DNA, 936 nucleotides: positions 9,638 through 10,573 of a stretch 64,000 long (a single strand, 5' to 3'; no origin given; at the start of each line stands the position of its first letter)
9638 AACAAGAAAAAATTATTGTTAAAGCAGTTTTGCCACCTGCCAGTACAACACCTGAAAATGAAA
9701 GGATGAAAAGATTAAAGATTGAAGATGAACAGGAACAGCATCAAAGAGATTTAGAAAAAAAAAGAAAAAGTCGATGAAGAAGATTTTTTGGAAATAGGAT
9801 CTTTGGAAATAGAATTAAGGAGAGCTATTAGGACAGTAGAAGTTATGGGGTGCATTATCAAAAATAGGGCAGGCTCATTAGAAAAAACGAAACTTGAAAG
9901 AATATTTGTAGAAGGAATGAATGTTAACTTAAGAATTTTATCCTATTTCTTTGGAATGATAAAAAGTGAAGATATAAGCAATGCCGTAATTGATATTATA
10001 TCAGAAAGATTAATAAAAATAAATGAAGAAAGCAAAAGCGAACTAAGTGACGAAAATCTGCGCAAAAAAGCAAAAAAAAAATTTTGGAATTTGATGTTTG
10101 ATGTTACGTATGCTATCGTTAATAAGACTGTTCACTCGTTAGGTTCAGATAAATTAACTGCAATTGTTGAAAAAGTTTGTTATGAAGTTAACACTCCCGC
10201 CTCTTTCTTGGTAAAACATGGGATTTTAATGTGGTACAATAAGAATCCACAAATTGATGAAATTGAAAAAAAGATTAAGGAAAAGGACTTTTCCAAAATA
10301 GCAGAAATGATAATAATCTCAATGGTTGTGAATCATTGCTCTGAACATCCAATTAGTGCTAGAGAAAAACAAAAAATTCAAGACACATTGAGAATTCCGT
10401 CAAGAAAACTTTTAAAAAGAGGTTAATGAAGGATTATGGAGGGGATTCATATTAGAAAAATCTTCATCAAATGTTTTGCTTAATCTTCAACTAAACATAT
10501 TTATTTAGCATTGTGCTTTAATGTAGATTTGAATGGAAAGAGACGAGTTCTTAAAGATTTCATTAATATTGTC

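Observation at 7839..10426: Single ~860-codon TIR / P-loop (STAND-like) NTPase / helical-sensor gene in an archaeal A+T-rich island: defence-type architecture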

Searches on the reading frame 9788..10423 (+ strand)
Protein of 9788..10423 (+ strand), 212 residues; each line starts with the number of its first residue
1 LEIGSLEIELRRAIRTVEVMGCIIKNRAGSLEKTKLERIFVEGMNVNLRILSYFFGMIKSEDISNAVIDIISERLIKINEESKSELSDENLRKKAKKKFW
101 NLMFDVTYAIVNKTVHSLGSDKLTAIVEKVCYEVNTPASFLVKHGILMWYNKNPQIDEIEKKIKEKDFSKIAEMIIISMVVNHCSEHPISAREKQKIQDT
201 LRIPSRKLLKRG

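Call 69: predict_structure(alignment_id=A3)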
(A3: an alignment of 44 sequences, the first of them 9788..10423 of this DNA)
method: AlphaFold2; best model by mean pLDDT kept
length: 212 residues; sequences in the alignment: 44
mean_pLDDT: 86.6   pTM: 0.81
mean pLDDT of the five models: 86.6, 83.8, 72.0, 71.6, 70.7
residues with pLDDT >= 90: 92; 70-90: 111; 50-70: 6; < 50: 3
segments of 3 or more residues with pLDDT < 50: none
pLDDT, mean of each block of 10 residues (from residue 1): 65 79 79 85 86 87 92 94 92 94 91 89 84 82 92 91 85 92 90 92 85 48
secondary structure, 60 per line:
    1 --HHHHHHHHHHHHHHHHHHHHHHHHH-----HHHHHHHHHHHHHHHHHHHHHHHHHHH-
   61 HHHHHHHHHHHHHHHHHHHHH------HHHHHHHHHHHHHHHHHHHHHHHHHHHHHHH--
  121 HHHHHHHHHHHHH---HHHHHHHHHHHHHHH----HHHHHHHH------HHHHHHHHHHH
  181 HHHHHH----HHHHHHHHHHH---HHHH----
elements in order: H3-27 H33-59 H61-81 H88-118 H121-133 H137-151 H156-163 H170-186 H191-201 H205-208
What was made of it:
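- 9764..10426 (+): C-terminal all-helical bundle (about 210 residues) and the stop codon TAA 10424-10426, in frame 2. AF2 model of the window's own 212-aa segment has pLDDT 86.6, pTM 0.81 and ten helices (call 69).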

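Call 72: fold_search(model_id=the predicted structure, library=pdb)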
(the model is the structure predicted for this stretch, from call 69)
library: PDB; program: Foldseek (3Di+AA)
matches with E <= 10: 337; with E <= 0.001: 0
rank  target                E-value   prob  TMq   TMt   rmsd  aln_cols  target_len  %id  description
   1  6e9z_A                1.0e-01  0.60  0.25  0.24  19.4       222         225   14  DHF119 filament (released 2018-11-21)
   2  9bv2_W                1.2e-01  0.28  0.18  0.12  20.8       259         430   12  M2B Midnolin-Proteasome (translocating) (released 2025-06-11)
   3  5k7v_A                1.8e-01  0.54  0.27  0.22  19.5       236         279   10  Computational Design of Self-Assembling Cyclic Protein Homooligomers (released 2017-04-12)
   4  6e9v_A                2.9e-01  0.33  0.24  0.24  19.2       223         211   12  DHF79 filament (released 2018-11-21)
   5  6e9t_A                3.2e-01  0.47  0.27  0.26  19.8       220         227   14  DHF58 filament (released 2018-11-21)
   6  5cwb                  4.2e-01  0.25  0.21  0.22  17.3       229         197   17  Crystal structure of de novo designed helical repeat protein DHR4 (released 2015-12-16)
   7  6vfk_B                4.4e-01  0.28  0.26  0.21  19.9       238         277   13  De novo designed tetrahedral nanoparticle T33_dn10 displaying 4 copies of BG505-SOSIP trimer on the surface (released 2020-07-22)
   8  6xh5_A                4.4e-01  0.13  0.14  0.10  18.4       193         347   13  Hierarchical design of multi-scale protein complexes by combinatorial assembly of oligomeric helical bundle and repeat (released 2021-06-02)
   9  8v3b_a                4.8e-01  0.30  0.26  0.16  15.6       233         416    7  Computational Designed Nanocage O43_129_+4 (released 2024-03-13)
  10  9ijj_AC               5.0e-01  0.30  0.28  0.15  18.9       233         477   15  In situ structure of the central apparatus in mouse sperm axoneme. (released 2025-06-04)
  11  9r2i_A                5.3e-01  0.38  0.27  0.24  14.7       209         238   10  Cryo-EM structure of the complex CDK16:CCNY:14-3-3 (released 2026-03-25)
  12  9is6_D                5.3e-01  0.14  0.19  0.16  21.1       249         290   12  CryoEM structure of Plant-Complex-C-5b (released 2025-07-23)
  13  5yqg_C                5.5e-01  0.14  0.19  0.19  16.0       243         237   10  The structure of 14-3-3 and pNumb peptide (released 2018-02-07)
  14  4mfv_A                5.8e-01  0.10  0.15  0.09  17.0       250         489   15  Crystal structure of human CTNNBL1(residues 33~563) (released 2014-03-12)
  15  3qml_C                6.1e-01  0.21  0.24  0.20  17.7       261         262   11  The structural analysis of Sil1-Bip complex reveals the mechanism for Sil1 to function as a novel nucleotide exchange  (released 2011-06-29)
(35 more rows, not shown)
